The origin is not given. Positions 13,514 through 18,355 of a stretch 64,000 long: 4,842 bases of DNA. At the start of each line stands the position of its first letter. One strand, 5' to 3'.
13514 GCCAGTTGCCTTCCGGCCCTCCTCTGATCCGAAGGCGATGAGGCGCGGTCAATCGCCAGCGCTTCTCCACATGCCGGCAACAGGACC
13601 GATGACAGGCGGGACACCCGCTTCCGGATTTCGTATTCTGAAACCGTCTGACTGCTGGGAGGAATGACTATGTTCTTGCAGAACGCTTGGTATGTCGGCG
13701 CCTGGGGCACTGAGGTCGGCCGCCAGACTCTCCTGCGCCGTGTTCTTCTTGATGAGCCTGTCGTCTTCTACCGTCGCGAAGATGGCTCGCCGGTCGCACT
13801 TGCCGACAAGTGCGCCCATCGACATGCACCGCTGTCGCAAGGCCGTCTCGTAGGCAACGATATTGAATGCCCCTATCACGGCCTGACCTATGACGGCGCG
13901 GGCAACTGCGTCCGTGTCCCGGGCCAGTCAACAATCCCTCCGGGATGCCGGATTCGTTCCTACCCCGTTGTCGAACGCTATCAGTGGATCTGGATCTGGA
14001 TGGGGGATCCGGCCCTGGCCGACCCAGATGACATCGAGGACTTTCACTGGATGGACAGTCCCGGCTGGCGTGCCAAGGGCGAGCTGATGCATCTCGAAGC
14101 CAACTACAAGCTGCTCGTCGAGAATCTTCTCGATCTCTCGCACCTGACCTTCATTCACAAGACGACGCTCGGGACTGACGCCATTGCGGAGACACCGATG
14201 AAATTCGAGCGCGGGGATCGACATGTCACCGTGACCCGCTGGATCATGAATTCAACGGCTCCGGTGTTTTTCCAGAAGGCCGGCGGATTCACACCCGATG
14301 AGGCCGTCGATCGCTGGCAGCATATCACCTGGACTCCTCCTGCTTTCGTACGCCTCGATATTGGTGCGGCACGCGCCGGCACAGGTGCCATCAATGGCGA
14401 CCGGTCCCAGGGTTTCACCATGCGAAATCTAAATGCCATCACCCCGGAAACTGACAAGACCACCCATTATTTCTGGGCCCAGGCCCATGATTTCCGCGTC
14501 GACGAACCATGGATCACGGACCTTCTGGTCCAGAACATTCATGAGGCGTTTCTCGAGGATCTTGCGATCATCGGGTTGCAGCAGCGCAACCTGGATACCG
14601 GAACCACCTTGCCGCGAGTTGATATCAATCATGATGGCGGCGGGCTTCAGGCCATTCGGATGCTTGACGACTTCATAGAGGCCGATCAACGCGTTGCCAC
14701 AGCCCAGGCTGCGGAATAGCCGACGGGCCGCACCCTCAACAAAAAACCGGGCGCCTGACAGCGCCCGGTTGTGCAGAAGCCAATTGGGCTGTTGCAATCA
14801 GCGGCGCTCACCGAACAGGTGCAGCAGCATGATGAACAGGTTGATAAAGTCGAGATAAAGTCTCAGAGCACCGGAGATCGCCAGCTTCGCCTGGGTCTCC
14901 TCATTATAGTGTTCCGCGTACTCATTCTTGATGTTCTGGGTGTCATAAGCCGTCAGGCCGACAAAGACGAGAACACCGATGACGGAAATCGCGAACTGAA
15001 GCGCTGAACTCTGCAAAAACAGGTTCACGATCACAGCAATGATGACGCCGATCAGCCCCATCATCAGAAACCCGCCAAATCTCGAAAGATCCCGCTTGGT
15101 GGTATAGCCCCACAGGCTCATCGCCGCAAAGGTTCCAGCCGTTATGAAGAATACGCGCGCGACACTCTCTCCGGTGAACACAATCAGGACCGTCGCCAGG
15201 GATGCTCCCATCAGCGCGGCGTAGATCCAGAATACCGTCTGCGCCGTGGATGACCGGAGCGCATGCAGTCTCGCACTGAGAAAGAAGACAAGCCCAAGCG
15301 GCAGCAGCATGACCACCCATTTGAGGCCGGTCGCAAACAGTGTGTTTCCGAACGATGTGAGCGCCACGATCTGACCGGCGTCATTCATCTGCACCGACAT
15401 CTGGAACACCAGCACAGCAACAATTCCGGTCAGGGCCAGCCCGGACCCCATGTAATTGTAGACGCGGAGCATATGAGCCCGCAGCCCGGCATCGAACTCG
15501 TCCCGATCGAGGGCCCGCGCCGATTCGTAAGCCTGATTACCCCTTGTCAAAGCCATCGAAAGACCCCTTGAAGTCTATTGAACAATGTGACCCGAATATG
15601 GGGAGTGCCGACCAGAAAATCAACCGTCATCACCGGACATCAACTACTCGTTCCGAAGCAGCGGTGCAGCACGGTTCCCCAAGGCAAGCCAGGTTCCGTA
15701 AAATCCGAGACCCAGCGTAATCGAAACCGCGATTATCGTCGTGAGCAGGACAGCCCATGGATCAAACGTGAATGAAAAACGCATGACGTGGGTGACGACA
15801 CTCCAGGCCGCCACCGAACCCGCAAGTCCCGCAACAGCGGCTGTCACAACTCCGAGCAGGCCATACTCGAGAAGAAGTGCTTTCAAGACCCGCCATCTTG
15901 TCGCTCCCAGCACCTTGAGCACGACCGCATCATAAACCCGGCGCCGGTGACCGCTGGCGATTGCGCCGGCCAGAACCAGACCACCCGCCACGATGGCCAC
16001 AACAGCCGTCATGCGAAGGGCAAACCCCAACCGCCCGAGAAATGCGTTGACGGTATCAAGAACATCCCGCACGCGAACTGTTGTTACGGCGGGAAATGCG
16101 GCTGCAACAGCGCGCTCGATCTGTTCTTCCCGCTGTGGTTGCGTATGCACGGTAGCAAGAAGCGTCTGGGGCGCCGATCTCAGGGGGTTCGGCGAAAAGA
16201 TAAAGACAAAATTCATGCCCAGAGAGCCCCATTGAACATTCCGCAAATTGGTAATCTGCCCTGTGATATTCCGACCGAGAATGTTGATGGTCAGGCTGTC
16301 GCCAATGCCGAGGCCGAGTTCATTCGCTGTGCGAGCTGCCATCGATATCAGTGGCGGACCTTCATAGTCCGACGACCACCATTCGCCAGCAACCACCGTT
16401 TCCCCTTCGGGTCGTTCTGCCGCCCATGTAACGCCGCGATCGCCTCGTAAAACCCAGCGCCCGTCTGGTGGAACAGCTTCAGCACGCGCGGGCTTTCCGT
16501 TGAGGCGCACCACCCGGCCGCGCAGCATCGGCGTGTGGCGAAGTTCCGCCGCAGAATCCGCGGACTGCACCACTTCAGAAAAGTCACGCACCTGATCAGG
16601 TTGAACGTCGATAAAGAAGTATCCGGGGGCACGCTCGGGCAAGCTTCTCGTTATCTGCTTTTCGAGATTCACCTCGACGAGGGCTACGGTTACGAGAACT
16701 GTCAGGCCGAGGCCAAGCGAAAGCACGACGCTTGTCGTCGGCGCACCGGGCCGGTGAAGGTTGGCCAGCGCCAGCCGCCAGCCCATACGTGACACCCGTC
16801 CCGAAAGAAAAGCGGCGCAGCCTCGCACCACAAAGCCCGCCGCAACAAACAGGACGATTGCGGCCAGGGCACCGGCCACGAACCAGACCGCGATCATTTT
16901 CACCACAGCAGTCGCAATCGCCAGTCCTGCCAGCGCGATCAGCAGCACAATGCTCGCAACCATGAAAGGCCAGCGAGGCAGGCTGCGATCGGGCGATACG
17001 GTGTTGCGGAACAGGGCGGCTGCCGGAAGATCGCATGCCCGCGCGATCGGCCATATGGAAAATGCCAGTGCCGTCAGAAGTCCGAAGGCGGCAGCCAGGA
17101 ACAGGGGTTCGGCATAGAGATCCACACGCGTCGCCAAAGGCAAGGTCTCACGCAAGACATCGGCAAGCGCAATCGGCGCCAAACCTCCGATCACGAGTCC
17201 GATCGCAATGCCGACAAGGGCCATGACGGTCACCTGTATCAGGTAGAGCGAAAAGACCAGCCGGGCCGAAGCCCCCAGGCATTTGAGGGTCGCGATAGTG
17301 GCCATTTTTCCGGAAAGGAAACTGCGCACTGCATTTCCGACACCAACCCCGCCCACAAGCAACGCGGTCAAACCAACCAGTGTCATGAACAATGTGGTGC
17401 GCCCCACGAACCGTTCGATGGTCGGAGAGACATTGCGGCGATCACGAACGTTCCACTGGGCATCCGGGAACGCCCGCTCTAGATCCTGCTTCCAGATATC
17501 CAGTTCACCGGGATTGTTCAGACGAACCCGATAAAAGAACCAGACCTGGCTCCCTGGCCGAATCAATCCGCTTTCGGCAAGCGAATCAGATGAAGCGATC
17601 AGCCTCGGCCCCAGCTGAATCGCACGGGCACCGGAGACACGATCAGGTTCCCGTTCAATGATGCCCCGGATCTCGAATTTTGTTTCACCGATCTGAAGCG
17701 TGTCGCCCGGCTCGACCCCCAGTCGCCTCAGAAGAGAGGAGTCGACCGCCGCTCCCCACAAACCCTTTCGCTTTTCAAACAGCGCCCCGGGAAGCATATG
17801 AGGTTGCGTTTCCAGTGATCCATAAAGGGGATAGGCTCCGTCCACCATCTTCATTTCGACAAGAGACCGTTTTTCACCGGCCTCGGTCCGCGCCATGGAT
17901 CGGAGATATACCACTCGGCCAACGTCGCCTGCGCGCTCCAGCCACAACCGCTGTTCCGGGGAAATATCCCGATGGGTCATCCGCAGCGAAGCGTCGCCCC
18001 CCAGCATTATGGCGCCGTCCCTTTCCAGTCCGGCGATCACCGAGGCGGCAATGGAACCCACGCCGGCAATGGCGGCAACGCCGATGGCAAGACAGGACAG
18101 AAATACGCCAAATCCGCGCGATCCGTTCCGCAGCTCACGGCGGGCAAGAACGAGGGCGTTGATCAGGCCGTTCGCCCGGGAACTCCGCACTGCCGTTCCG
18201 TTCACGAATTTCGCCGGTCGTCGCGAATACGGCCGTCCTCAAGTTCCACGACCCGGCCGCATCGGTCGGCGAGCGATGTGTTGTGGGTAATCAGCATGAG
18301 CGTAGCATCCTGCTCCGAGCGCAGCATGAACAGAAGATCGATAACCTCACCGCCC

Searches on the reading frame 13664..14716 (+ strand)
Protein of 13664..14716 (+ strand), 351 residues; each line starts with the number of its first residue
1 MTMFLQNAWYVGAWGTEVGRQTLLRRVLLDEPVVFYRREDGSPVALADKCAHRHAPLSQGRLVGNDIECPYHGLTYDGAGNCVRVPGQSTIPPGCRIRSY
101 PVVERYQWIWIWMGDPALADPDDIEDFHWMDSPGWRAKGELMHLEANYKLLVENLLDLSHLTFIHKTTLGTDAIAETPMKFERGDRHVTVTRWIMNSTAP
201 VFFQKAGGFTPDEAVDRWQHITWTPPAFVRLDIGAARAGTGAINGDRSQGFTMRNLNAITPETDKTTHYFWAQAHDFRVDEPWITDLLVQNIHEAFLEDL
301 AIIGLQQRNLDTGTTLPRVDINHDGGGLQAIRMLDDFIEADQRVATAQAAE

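Call 78: search_protein_families(library=pfam, proteins=[window:13664-14716:+], max_evalue=0.00001)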
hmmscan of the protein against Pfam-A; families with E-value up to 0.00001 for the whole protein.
window:13664-14716:+ (351 aa): 2 families
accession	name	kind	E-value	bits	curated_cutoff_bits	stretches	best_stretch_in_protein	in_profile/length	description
PF19112.6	VanA_C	-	2.6e-47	161.9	23.5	1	145-339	2-192/193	Vanillate O-demethylase oxygenase C-terminal domain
PF00355.32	Rieske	-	1.6e-19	70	20.3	1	9-91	2-84/88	Rieske [2Fe-2S] domain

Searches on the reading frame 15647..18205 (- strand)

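Call 78: search_protein_families(library=pfam, proteins=[window:15647-18205:-], max_evalue=0.00001)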
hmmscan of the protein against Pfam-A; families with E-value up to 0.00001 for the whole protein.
window:15647-18205:- (853 aa): 1 family
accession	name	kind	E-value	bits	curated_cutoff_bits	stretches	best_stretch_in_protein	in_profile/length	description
PF02687.27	FtsX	-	2.4e-20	73.2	25.5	2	733-841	3-115/120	FtsX-like permease C-terminal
